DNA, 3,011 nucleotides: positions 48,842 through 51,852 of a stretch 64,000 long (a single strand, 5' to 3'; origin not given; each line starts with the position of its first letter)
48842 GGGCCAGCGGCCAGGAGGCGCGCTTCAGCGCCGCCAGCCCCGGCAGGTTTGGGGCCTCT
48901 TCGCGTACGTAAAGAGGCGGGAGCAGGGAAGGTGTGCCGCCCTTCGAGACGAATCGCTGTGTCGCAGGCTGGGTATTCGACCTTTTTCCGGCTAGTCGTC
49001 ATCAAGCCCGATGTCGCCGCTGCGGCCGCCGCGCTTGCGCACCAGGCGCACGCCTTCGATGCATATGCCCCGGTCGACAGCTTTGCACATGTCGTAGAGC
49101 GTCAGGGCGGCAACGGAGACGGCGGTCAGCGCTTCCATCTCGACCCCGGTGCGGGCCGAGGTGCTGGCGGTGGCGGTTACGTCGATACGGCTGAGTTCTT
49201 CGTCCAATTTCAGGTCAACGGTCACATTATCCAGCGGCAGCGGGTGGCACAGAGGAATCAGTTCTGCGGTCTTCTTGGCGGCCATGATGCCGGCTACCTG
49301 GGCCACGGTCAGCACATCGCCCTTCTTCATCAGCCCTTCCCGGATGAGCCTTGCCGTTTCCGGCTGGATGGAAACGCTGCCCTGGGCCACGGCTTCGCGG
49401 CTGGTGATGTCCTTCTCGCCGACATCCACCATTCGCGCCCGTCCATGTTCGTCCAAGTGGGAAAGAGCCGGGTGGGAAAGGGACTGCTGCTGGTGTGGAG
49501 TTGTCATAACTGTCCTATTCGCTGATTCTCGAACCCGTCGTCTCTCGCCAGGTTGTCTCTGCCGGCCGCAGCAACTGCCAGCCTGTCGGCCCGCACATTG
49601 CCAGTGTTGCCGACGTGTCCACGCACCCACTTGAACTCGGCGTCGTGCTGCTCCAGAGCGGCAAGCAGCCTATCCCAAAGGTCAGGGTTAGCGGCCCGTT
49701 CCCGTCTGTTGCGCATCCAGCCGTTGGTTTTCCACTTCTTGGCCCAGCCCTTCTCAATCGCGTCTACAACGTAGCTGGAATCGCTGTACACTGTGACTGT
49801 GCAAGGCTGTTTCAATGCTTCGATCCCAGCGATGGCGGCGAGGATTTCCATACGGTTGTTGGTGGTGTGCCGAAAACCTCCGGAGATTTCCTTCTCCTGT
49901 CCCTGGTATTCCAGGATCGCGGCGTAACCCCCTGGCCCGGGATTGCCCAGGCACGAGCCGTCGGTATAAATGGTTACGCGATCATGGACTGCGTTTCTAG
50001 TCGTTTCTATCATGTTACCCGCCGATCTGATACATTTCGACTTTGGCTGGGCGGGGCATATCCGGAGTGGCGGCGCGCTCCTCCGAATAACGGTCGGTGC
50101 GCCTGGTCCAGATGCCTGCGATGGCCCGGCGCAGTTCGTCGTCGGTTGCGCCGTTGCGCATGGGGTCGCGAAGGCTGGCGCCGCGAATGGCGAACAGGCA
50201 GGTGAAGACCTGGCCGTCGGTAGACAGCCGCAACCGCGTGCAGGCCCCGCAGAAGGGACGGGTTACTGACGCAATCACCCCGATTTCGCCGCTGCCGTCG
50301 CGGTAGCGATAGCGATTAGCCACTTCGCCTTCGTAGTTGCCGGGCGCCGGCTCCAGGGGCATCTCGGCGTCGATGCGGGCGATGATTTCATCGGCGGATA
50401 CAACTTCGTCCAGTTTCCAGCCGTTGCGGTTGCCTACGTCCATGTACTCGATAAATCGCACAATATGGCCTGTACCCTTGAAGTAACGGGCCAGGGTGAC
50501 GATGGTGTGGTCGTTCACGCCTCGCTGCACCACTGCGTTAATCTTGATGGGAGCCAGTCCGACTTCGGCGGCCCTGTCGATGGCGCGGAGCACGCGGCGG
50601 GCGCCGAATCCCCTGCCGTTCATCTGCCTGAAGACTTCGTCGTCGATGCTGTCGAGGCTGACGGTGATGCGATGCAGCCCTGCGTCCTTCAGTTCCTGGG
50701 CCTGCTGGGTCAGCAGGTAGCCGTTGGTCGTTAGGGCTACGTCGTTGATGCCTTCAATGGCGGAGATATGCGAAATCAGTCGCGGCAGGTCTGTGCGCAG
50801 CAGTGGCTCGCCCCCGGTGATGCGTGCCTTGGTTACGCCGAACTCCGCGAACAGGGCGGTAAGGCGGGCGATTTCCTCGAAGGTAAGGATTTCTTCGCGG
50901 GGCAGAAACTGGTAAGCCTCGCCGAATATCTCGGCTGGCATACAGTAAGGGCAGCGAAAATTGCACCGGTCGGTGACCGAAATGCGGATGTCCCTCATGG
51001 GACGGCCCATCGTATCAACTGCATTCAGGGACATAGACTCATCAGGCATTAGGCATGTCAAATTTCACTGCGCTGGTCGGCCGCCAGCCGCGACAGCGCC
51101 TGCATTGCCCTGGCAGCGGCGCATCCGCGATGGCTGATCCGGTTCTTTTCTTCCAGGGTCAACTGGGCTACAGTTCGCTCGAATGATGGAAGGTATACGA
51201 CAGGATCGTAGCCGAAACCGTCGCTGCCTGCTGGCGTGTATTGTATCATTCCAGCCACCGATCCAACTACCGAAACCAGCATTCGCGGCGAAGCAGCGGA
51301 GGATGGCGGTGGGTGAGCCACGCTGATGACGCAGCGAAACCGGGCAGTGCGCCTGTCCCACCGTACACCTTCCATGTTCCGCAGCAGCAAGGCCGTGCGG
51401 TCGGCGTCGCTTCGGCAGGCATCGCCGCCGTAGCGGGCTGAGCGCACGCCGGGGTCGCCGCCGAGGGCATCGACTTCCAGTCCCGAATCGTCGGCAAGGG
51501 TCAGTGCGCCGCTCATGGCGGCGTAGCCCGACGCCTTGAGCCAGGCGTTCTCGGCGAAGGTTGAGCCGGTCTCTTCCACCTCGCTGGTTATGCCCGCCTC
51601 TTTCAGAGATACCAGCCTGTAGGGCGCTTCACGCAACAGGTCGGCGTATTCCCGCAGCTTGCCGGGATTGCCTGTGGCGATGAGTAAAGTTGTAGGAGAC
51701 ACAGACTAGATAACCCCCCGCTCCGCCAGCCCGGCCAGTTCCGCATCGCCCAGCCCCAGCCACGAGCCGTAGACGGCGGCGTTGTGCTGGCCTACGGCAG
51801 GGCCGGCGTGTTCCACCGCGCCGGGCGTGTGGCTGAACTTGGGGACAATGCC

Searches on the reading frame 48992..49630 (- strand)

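Call 45: search_protein_families(library=ncbifam, proteins=[window:48992-49630:-], max_evalue=0.0001)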
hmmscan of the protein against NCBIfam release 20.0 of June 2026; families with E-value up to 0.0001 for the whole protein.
window:48992-49630:- (212 aa): 6 families
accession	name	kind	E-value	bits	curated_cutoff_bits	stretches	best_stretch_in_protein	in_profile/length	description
NF006870.0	PRK09364.1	subfamily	2.1e-69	232.3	162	1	54-206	4-156/161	cyclic pyranopterin monophosphate synthase MoaC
TIGR00581.1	moaC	equivalog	2.4e-62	209.1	141.5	1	56-204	1-148/148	cyclic pyranopterin monophosphate synthase MoaC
NF002947.1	PRK03604.1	equivalog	9.2e-58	195.9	285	1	67-205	1-137/301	bifunctional molybdenum cofactor biosynthesis protein MoaC/MoaB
NF011069.0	PRK14499.1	equivalog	1.6e-56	191.7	457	1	56-207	3-154/308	cyclic pyranopterin monophosphate synthase MoaC/MOSC-domain-containing protein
NF008999.0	PRK12343.1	equivalog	2.5e-45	154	171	1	55-187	3-132/156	cyclic pyranopterin monophosphate synthase MoaC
NF011070.0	PRK14500.1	equivalog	6.6e-43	147.3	606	1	55-204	7-160/358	putative bifunctional molybdopterin-guanine dinucleotide biosynthesis protein MoaC/MobA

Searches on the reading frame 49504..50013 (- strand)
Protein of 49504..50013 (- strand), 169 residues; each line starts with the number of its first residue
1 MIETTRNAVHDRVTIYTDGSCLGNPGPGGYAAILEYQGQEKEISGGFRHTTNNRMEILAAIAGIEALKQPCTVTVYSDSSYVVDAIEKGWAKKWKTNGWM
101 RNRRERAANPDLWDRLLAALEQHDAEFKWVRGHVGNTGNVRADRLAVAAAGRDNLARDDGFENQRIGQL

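Call 45: search_protein_families(library=ncbifam, proteins=[window:49504-50013:-], max_evalue=0.0001)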
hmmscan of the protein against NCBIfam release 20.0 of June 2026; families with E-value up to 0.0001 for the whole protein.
window:49504-50013:- (169 aa): 6 families
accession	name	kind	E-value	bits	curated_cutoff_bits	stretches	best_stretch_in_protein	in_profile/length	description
NF001236.0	PRK00203.1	equivalog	7.3e-58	194.4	160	1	11-152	3-143/151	ribonuclease HI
NF005116.0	PRK06548.1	equivalog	3.5e-15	56.3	280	1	13-151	6-141/161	ribonuclease H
NF006433.0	PRK08719.1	subfamily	4.6e-13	49.2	170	1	48-150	46-145/147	ribonuclease H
NF041306.1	RnaseHI_Halo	equivalog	1.1e-09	38.4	300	1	9-149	66-194/197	ribonuclease HI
NF046109.1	RNaseH_Halikb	equivalog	2.8e-08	34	320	1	11-143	79-207/211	ribonuclease H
NF005567.0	PRK07238.1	equivalog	1.7e-07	30.9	326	1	12-149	3-130/378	bifunctional RNase H/acid phosphatase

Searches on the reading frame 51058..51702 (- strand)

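Call 45: search_protein_families(library=ncbifam, proteins=[window:51058-51702:-], max_evalue=0.0001)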
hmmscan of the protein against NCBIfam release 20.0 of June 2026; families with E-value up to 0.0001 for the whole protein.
window:51058-51702:- (214 aa): 8 families
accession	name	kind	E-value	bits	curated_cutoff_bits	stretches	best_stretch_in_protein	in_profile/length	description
NF011397.0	PRK14822.1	equivalog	3e-64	216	234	1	5-205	3-195/201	XTP/dITP diphosphatase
NF011401.0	PRK14826.1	equivalog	1.6e-46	158.5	268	1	4-209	9-222/226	putative deoxyribonucleotide triphosphate pyrophosphatase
TIGR00042.1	TIGR00042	equivalog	4.5e-44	150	145.35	1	6-200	2-180/184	RdgB/HAM1 family non-canonical purine NTP pyrophosphatase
NF002698.0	PRK02491.1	equivalog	1.3e-42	146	301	1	5-204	129-321/328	nucleoside-triphosphate diphosphatase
NF011399.0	PRK14824.1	subfamily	1.6e-39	135.4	267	1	6-205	5-202/206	putative deoxyribonucleotide triphosphate pyrophosphatase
NF011398.0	PRK14823.1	equivalog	2.9e-39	134.9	272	1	6-204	3-189/191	non-canonical purine NTP diphosphatase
NF011396.0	PRK14821.1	equivalog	3.6e-20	72.3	203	1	6-202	3-179/185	XTP/dITP diphosphatase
NF011400.0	PRK14825.1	equivalog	6.5e-19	68.4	246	1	5-198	3-189/199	putative deoxyribonucleotide triphosphate pyrophosphatase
